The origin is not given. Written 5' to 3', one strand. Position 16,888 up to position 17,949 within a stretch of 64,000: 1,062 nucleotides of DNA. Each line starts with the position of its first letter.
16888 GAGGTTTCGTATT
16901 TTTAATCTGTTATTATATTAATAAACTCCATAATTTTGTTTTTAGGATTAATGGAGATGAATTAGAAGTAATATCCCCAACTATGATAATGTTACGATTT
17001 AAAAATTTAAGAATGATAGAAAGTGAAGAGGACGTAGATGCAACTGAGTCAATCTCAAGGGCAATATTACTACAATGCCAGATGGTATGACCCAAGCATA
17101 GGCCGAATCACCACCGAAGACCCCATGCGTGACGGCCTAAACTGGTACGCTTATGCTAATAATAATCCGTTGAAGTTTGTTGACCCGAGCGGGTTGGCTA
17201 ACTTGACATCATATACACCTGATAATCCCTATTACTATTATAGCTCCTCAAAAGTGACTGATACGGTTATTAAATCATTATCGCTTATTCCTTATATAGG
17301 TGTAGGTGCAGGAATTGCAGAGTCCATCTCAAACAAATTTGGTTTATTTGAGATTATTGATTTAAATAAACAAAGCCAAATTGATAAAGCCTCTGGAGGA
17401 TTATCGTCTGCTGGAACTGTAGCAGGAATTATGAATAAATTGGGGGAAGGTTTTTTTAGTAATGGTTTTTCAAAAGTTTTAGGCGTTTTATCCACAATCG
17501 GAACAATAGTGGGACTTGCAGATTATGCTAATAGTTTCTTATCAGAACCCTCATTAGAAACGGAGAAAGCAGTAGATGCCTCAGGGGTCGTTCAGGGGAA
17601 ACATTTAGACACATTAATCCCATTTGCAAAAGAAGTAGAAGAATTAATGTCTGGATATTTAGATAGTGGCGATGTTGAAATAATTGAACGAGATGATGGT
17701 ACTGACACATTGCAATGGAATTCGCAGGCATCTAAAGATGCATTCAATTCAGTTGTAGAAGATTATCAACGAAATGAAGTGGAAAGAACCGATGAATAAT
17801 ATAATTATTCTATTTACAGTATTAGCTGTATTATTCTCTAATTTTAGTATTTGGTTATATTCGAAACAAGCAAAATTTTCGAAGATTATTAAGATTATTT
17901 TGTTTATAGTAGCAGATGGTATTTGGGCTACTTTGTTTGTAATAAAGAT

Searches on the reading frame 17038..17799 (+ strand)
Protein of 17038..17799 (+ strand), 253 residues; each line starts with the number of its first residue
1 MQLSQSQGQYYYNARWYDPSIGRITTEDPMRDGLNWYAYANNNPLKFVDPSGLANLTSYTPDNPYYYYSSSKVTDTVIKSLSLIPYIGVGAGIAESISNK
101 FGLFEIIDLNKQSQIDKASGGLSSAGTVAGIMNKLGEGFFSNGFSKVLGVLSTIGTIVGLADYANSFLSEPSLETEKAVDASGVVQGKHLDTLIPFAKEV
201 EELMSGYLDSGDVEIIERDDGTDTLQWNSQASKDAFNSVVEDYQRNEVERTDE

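Call 21: search_protein_families(library=pfam, proteins=[window:17038-17799:+], max_evalue=0.01)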
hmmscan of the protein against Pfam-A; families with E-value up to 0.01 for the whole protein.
window:17038-17799:+ (253 aa): 0 families

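Call 22: find_homologous_proteins(query=window:17038-17799:+)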
Query window:17038-17799:+ (253 aa): 16 proteins with E <= 0.001 among 707 candidates.
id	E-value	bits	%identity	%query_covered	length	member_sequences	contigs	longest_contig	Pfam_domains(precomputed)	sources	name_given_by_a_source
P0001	1.4e-162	557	100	100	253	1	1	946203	-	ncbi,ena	-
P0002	7.7e-21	93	87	18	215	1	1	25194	-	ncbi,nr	ncbi:MAG: RHS repeat-associated core domain-containing protein [Spirochaetales bacterium]|nr:RHS rep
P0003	1.8e-19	89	74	21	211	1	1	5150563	-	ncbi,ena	-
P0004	3.0e-19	88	70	23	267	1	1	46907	-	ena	-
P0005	4.6e-19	87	80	19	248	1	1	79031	-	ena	-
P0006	6.4e-19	87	48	35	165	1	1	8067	-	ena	-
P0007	1.2e-18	86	83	19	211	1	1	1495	-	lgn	-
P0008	1.2e-18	86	83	19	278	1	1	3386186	-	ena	-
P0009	5.7e-14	71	75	17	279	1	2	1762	-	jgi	-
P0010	6.6e-14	70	76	17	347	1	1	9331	PF08808.18,PF25023.2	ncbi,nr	ncbi:MAG TPA: RHS repeat-associated core domain-containing protein [Bacillota bacterium]|nr:RHS repe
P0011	1.1e-11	63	54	21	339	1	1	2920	-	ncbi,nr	ncbi:MAG: RHS repeat-associated core domain-containing protein, partial [Spirochaetales bacterium]|n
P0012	4.0e-11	61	45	30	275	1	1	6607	-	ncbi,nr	ncbi:MAG: RHS repeat-associated core domain-containing protein [Spirochaetales bacterium]|nr:RHS rep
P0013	4.5e-11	61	67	18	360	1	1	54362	-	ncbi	-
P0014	4.1e-10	58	83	14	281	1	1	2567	-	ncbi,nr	ncbi:MAG: hypothetical protein PQJ46_02900 [Spirochaetales bacterium]|nr:hypothetical protein [Spiro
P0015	6.3e-6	44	61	18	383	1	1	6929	PF25023.2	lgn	-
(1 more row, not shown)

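Call 23: find_encoding_contigs(protein=P0001, flank=10000, max_places=5)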
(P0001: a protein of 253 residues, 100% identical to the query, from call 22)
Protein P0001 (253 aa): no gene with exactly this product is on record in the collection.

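Call 24: find_encoding_contigs(protein=P0003, flank=10000, max_places=5)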
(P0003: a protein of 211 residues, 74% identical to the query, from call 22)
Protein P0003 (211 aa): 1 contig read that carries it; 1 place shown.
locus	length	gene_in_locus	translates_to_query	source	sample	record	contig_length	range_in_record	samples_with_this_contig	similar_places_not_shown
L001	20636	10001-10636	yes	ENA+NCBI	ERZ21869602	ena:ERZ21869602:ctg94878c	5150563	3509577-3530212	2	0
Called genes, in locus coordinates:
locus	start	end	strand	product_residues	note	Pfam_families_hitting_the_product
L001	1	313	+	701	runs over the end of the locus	PF09848:SLFN-g3_helicase (faint), PF00580:UvrD-helicase, PF13245:AAA_19, PF01443:Viral_helicase1 (faint), PF13361:UvrD_C, PF13538:UvrD_C_2 (faint)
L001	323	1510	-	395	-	PF00248:Aldo_ket_red, PF13746:Fer4_18 (faint), PF13237:Fer4_10 (faint), PF13183:Fer4_8 (faint), PF13187:Fer4_9, PF13534:Fer4_17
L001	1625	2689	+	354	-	PF07443:HARP (faint), PF13495:Phage_int_SAM_4, PF00589:Phage_integrase, PF22823:MrpR_C_cat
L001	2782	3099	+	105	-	-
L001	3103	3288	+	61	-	-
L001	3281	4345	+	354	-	-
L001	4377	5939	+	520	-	PF03235:GmrSD_N, PF01844:HNH (weak)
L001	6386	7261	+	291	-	PF00165:HTH_AraC (weak), PF12833:HTH_18, PF06445:GyrI-like, PF14526:Cass2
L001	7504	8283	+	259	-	PF04471:Mrr_cat (weak)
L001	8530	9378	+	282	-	-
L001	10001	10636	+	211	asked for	-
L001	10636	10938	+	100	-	-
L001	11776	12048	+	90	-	PF13560:HTH_31, PF13744:HTH_37 (faint), PF12844:HTH_19, PF01381:HTH_3, PF13443:HTH_26 (weak)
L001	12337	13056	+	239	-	-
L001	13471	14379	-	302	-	PF13276:HTH_21, PF00665:rve, PF13683:rve_3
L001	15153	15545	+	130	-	PF01850:PIN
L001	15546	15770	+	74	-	PF02604:PhdYeFM_antitox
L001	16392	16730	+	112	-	-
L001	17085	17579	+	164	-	PF00583:Acetyltransf_1, PF13673:Acetyltransf_10, PF13508:Acetyltransf_7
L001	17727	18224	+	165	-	PF13302:Acetyltransf_3, PF13420:Acetyltransf_4 (weak), PF00583:Acetyltransf_1, PF13673:Acetyltransf_10 (weak), PF13508:Acetyltransf_7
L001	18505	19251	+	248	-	PF00561:Abhydrolase_1, PF12146:Hydrolase_4 (faint)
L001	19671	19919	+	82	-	PF04014:MazE_antitoxin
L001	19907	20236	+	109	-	PF02452:PemK_toxin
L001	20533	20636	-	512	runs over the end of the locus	PF13007:LZ_Tnp_IS66, PF13005:zf-IS66, PF03050:DDE_Tnp_IS66, PF13817:DDE_Tnp_IS66_C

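Call 25: find_encoding_contigs(protein=P0008, flank=10000, max_places=5)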
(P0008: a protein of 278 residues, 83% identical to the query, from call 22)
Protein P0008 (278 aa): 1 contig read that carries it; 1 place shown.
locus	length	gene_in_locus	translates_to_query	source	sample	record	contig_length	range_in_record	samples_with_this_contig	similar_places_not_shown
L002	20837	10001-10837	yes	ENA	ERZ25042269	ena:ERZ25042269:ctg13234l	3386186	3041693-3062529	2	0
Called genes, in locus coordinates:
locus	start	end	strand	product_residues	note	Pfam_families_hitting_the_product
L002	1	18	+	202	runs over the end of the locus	PF00117:GATase, PF07685:GATase_3, PF01174:SNO (weak)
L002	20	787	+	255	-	PF00977:His_biosynth, PF02581:TMP-TENI (faint), PF03060:NMO (faint)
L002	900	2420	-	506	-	PF13007:LZ_Tnp_IS66, PF13005:zf-IS66, PF03050:DDE_Tnp_IS66, PF13817:DDE_Tnp_IS66_C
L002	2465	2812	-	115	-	PF05717:TnpB_IS66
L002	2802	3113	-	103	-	PF01527:HTH_Tnp_1 (weak)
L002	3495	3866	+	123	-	PF13366:PDDEXK_3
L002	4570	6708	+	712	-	PF13175:AAA_15 (weak), PF13304:AAA_21 (weak)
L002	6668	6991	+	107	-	-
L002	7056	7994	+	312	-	PF14090:HTH_39 (faint), PF01844:HNH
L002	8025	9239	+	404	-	PF00145:DNA_methylase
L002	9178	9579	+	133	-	PF03852:Vsr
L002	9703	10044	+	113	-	-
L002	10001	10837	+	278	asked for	-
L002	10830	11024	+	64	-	-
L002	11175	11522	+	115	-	-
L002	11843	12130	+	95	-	PF04365:BrnT_toxin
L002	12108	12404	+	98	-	PF14384:BrnA_antitoxin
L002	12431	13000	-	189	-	PF12844:HTH_19, PF13560:HTH_31, PF01381:HTH_3, PF13443:HTH_26 (weak)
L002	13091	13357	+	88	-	-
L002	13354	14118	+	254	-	PF01656:CbiA, PF02374:ArsA_ATPase (weak), PF07015:VirC1 (faint), PF10609:ParA, PF13614:AAA_31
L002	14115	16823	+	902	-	PF01807:Zn_ribbon_DnaG, PF08275:DNAG_N, PF13155:Toprim_2, PF13362:Toprim_3, PF13662:Toprim_4, PF27228:MTBMA_p00010_2nd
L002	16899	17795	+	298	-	PF00589:Phage_integrase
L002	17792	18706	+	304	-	PF02899:Phage_int_SAM_1, PF13495:Phage_int_SAM_4, PF00589:Phage_integrase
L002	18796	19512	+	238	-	-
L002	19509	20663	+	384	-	PF03781:FGE-sulfatase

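Call 34: list_cluster_members(proteins=[P0001, P0017, P0002, P0004, P0005])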
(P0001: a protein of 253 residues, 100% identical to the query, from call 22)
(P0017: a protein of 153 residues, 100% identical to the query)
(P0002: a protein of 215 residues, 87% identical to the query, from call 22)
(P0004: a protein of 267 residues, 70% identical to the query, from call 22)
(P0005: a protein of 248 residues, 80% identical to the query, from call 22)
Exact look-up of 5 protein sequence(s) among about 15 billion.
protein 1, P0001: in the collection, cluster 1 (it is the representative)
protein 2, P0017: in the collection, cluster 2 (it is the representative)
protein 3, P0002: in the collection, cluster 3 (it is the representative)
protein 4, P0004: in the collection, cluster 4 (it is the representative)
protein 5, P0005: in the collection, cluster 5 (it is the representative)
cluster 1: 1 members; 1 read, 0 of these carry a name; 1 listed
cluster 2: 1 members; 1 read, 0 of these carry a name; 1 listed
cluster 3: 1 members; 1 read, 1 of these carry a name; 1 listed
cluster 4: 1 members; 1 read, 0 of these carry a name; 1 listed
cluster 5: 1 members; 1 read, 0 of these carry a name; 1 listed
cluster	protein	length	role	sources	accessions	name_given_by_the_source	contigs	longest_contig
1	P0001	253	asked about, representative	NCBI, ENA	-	-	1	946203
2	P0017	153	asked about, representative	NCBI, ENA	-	-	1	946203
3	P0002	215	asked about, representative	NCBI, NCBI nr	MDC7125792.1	MAG: RHS repeat-associated core domain-containing protein [Spirochaetales bacterium] | RHS repeat-associated core domain-containing protein [Spirochaetales bacterium]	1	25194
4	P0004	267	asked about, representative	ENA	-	-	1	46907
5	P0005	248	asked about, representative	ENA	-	-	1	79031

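Call 35: find_encoding_contigs(protein=P0002, flank=10000, max_places=3)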
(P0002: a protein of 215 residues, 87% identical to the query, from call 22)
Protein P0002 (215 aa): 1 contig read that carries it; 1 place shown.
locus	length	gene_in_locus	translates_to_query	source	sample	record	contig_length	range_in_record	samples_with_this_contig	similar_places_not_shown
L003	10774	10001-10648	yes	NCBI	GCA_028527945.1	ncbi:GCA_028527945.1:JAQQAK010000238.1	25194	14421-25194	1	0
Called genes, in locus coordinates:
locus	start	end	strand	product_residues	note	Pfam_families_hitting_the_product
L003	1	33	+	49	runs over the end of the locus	-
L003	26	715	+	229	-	-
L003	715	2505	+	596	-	PF20155:TMP_3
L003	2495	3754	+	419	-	PF07157:DNA_circ_N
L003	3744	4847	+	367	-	PF21929:GpP_4th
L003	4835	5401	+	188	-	-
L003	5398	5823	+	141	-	-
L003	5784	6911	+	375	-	PF04865:Baseplate_J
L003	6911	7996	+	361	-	PF02012:BNR (faint), PF15902:Sortilin-Vps10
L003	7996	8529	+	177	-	PF10076:Phage_Mu_Gp48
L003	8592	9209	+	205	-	PF13529:Peptidase_C39_2 (weak)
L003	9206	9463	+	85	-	-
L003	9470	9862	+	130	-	-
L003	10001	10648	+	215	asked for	-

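Call 36: find_encoding_contigs(protein=P0004, flank=10000, max_places=3)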
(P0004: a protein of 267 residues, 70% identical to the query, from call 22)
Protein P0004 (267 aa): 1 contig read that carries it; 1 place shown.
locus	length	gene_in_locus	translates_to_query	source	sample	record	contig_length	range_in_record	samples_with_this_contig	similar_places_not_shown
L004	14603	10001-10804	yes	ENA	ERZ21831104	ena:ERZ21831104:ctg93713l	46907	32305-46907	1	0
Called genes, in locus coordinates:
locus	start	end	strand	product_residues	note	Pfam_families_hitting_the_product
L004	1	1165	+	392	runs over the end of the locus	PF01408:GFO_IDH_MocA, PF02894:GFO_IDH_MocA_C, PF22725:GFO_IDH_MocA_C3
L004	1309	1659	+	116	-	PF12675:DUF3795 (faint)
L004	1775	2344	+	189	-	PF03006:HlyIII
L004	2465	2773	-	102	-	-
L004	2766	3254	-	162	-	PF22381:Staph_reg_Sar_Rot, PF12802:MarR_2, PF01047:MarR (faint), PF13463:HTH_27 (weak)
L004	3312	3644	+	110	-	-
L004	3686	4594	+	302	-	PF00198:2-oxoacid_dh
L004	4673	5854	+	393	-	PF01676:Metalloenzyme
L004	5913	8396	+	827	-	PF13585:CHU_C (faint), PF19077:Big_13 (faint), PF13860:FlgD_ig (weak), PF00691:OmpA (weak)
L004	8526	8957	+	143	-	-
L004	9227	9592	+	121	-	PF13366:PDDEXK_3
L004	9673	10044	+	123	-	-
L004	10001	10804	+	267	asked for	-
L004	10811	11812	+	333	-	PF00023:Ank (faint), PF12796:Ank_2, PF13606:Ank_3 (faint), PF12796:Ank_2, PF13857:Ank_5 (weak), PF13637:Ank_4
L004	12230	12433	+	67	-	PF13518:HTH_28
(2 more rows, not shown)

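Call 37: find_encoding_contigs(protein=P0005, flank=10000, max_places=3)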
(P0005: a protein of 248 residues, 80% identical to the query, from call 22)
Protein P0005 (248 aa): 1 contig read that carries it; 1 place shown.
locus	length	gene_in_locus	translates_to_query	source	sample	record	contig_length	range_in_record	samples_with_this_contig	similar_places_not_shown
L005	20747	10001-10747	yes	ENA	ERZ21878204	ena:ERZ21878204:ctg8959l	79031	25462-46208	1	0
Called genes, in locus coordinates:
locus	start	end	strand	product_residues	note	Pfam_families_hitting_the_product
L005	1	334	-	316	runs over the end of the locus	PF03576:Peptidase_S58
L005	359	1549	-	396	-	PF00871:Acetate_kinase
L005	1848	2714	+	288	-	PF02548:Pantoate_transf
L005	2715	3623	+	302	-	PF00763:THF_DHG_CYH, PF02882:THF_DHG_CYH_C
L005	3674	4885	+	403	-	PF06224:AlkZ-like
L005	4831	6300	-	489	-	PF01425:Amidase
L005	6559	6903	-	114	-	PF22600:MTPAP-like_central (weak), PF01909:NTP_transf_2, PF18765:Polbeta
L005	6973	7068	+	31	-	-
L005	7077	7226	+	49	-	-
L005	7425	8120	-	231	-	PF07947:YhhN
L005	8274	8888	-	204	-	PF14848:HU-DNA_bdg, PF14734:DUF4469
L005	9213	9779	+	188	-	-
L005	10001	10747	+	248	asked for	-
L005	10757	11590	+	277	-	PF25302:NADase_transloc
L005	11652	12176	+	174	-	-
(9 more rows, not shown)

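Call 51: search_protein_families(library=phrogs, proteins=[window:17038-17799:+], max_evalue=0.001)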
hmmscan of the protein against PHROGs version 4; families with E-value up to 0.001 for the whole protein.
window:17038-17799:+ (253 aa): 1 family
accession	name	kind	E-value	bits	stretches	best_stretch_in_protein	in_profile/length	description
phrog_10385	-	unknown function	2.5e-09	35.8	1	6-53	2042-2094/2333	-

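Call 69: find_encoding_contigs(protein=P0006, flank=10000, max_places=3)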
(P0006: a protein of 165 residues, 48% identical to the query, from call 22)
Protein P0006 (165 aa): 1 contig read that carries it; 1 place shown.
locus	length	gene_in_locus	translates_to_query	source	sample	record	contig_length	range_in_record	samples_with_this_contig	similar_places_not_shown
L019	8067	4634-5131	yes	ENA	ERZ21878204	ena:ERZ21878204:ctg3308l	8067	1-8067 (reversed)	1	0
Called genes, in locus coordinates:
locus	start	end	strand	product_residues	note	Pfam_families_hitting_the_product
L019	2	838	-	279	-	?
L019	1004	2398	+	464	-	PF01554:MatE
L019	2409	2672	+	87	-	-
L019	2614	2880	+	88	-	-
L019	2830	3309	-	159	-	PF00271:Helicase_C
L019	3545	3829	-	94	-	PF00270:DEAD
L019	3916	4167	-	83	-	PF00270:DEAD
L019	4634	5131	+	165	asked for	-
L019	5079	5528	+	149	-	-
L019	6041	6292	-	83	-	PF13366:PDDEXK_3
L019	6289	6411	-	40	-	PF13366:PDDEXK_3 (weak)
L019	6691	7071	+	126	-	-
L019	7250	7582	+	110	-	-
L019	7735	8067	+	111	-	?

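Call 70: find_encoding_contigs(protein=P0013, flank=10000, max_places=3)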
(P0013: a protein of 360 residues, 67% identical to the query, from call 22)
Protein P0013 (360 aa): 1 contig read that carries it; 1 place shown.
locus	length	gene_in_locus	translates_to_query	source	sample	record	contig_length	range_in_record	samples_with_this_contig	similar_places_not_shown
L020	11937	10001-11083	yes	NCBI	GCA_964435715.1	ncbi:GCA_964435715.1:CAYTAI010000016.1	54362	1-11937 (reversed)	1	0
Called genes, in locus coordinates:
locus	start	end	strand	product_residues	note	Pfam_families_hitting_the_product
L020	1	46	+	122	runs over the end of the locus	-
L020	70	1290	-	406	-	PF00248:Aldo_ket_red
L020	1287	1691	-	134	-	-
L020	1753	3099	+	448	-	PF01595:CNNM, PF00571:CBS (faint)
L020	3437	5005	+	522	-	PF00884:Sulfatase, PF01663:Phosphodiest (faint), PF16347:SGSH_C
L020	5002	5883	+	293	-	PF03781:FGE-sulfatase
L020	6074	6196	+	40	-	-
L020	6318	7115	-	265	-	-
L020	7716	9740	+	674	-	PF01134:GIDA, PF12831:FAD_oxidored (weak), PF13738:Pyr_redox_3 (faint), PF01134:GIDA, PF21680:GIDA_C_1st, PF13932:SAM_GIDA_C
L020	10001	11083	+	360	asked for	-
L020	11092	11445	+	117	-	-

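Call 74: search_protein_families(library=ncbifam, proteins=[L001:1625-2689:+, L002:16899-17795:+, L002:17792-18706:+, window:17038-17799:+], max_evalue=0.001)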
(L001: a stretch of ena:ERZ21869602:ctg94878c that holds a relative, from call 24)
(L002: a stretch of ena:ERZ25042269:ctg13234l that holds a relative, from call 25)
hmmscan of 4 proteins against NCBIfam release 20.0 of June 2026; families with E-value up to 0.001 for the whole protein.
L001:1625-2689:+ (354 aa): 12 families
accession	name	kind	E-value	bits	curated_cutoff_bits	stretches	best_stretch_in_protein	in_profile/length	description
NF040815.2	recomb_XerA_Arch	equivalog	4.1e-65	220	220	1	86-344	4-259/263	site-specific tyrosine recombinase/integron integrase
TIGR02249.1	integrase_gron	subfamily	3.6e-56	190.8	265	2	84-249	4-169/315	integron integrase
TIGR02225.1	recomb_XerD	equivalog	5.2e-54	183.5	329.6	1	89-347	7-282/290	site-specific tyrosine recombinase XerD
TIGR02224.1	recomb_XerC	equivalog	5.7e-52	176.9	335.15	1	87-344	5-282/295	tyrosine recombinase XerC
NF001399.0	PRK00283.1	subfamily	1.7e-50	172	279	1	93-346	21-290/300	tyrosine recombinase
NF002331.0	PRK01287.1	subfamily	1.1e-39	136.4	371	1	84-348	32-318/365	site-specific tyrosine recombinase XerC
NF011946.0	PRK15417.1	equivalog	6.2e-38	130.8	435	2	79-248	17-183/337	integron integrase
NF003462.0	PRK05084.1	equivalog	4.9e-21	74.9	267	1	201-342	200-347/360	tyrosine recombinase XerS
NF007370.0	PRK09870.1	subfamily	2.2e-14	53.6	221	1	173-338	5-178/200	tyrosine-type DNA invertase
NF007371.0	PRK09871.1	subfamily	2.6e-11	43.4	222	1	198-338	28-173/198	tyrosine-type DNA invertase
NF002685.0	PRK02436.1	equivalog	4.4e-11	43.1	178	1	87-337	7-244/245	site-specific tyrosine recombinase XerD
NF040693.1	recomb_GmtY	equivalog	2.1e-08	33.9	340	1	265-345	352-438/441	gamma-mobile-trio recombinase GmtY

L002:16899-17795:+ (298 aa): 11 families
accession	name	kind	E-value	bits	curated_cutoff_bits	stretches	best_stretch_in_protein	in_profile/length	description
TIGR02225.1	recomb_XerD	equivalog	1.7e-47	162.2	329.6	1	18-295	16-290/290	site-specific tyrosine recombinase XerD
NF001399.0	PRK00283.1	subfamily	1.3e-46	159.3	279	1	51-295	58-299/300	tyrosine recombinase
TIGR02224.1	recomb_XerC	equivalog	4.4e-46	157.6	335.15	1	51-295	48-293/295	tyrosine recombinase XerC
NF002331.0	PRK01287.1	subfamily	6.6e-36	124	371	1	62-295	94-328/365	site-specific tyrosine recombinase XerC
NF040815.2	recomb_XerA_Arch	equivalog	5.4e-34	117.9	220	1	10-286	7-261/263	site-specific tyrosine recombinase/integron integrase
TIGR02249.1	integrase_gron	subfamily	8.4e-27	94.3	265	2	223-283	243-304/315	integron integrase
NF003462.0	PRK05084.1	equivalog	1.9e-16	59.8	267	1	133-291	198-356/360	tyrosine recombinase XerS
NF011946.0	PRK15417.1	equivalog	1.1e-13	51.1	435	1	238-281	274-317/337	integron integrase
NF007371.0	PRK09871.1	subfamily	1.6e-07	31.1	222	1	122-278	21-173/198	tyrosine-type DNA invertase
NF007370.0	PRK09870.1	subfamily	8.6e-07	28.8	221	1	135-278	37-178/200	tyrosine-type DNA invertase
NF041502.1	integrase_1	equivalog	0.00077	18.3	350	0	221-284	301-365/484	site-specific integrase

L002:17792-18706:+ (304 aa): 11 families
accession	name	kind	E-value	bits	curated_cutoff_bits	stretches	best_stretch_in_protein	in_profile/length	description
TIGR02224.1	recomb_XerC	equivalog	8.4e-68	228.9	335.15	1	15-297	10-293/295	tyrosine recombinase XerC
NF001399.0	PRK00283.1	subfamily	2.5e-67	227.3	279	1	16-297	20-299/300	tyrosine recombinase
TIGR02225.1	recomb_XerD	equivalog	9.5e-67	225.3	329.6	1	15-297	10-290/290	site-specific tyrosine recombinase XerD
NF002331.0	PRK01287.1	subfamily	4.2e-63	213.5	371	1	7-298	31-329/365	site-specific tyrosine recombinase XerC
NF040815.2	recomb_XerA_Arch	equivalog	2.2e-53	181.5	220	1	9-289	3-262/263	site-specific tyrosine recombinase/integron integrase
TIGR02249.1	integrase_gron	subfamily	1e-37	130.2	265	2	14-199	10-184/315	integron integrase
NF003462.0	PRK05084.1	equivalog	2.8e-23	82.2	267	1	131-280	195-343/360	tyrosine recombinase XerS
NF011946.0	PRK15417.1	equivalog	1.8e-21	76.7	435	2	28-206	39-206/337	integron integrase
NF007371.0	PRK09871.1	subfamily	1.4e-17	63.9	222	1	116-280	12-173/198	tyrosine-type DNA invertase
NF007370.0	PRK09870.1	subfamily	1.2e-15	57.7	221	1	108-280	10-178/200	tyrosine-type DNA invertase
NF040693.1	recomb_GmtY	equivalog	1.2e-10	41.3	340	1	215-281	363-432/441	gamma-mobile-trio recombinase GmtY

window:17038-17799:+ (253 aa): 2 families
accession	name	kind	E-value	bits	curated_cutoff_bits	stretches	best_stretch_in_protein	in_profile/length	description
TIGR03696.1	Rhs_assc_core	domain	1.4e-15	57.5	32.5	1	4-53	25-76/76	RHS repeat-associated core domain-containing protein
NF041261.1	RHS_core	equivalog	7.1e-05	20.8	2000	1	4-53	1211-1261/1261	RHS element core protein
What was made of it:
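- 17038..17799 (+): Stand-alone Rhs-CT gene. Residues 4-53 are the end of the Rhs core, including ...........; the C-terminal domain that follows has no family match. It has its own ATG, a GAGGA ribosome-binding site and an in-frame TAG just upstream. TIGR03696 Rhs_assc_core 57.5 bits against a cut-off of 32.5 (call 74).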

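Call 108: search_solved_structures(query=window:17038-17799:+, max_evalue=1)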
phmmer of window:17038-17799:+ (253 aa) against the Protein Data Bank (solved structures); distinct sequences matched with E-value up to 1: 27.
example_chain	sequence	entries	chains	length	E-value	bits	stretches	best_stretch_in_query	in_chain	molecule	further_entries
9c4k_Q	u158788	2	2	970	7.4e-07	32.4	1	6-57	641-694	Toxin subunit YenC2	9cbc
8fjp_A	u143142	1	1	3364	2.2e-06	30.9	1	4-55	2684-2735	salivary gland surface protein 1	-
4igl_B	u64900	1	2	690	2.9e-06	30.5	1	6-53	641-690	YenC2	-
6suf_F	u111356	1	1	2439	3.5e-06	30.2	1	6-54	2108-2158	TcdB2,TccC3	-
6h6e_F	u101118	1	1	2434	3.5e-06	30.2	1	6-54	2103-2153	TcdB2,TccC3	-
6sup_A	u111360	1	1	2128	6.3e-06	29.4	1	6-53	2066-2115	TcdB2,TccC3,Cell division control protein 42 homolog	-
6suq_A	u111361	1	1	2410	6.3e-06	29.4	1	6-54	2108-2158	TcdB2,TccC3,Genome polyprotein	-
7q97_A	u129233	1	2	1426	8.5e-06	29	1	3-59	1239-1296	Rhs family protein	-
6h6g_A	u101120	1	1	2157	1.6e-05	28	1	6-53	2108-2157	TcdB2,TccC3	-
4o9x_A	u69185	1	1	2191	1.7e-05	28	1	6-53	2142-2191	TcdB2, TccC3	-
6sue_F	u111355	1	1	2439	4e-05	26.8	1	6-54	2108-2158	TcdB2,TccC3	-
6h6f_F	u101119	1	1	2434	4e-05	26.8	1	6-54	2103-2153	TcdB2,TccC3,TccC3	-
8h8a_A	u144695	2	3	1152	6.8e-05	26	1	5-52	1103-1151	Putative Rhs-family protein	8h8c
8qjc_A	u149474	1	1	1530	8.6e-05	25.7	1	5-62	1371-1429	T6SS-associated Rhs core and toxin domain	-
9pt5_A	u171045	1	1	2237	9.6e-05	25.5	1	12-57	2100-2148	Teneurin-like protein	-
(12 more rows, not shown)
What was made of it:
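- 17038..17799 (+): PDB Rhs/TcC shell ends match residues 4-57 (call 108).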
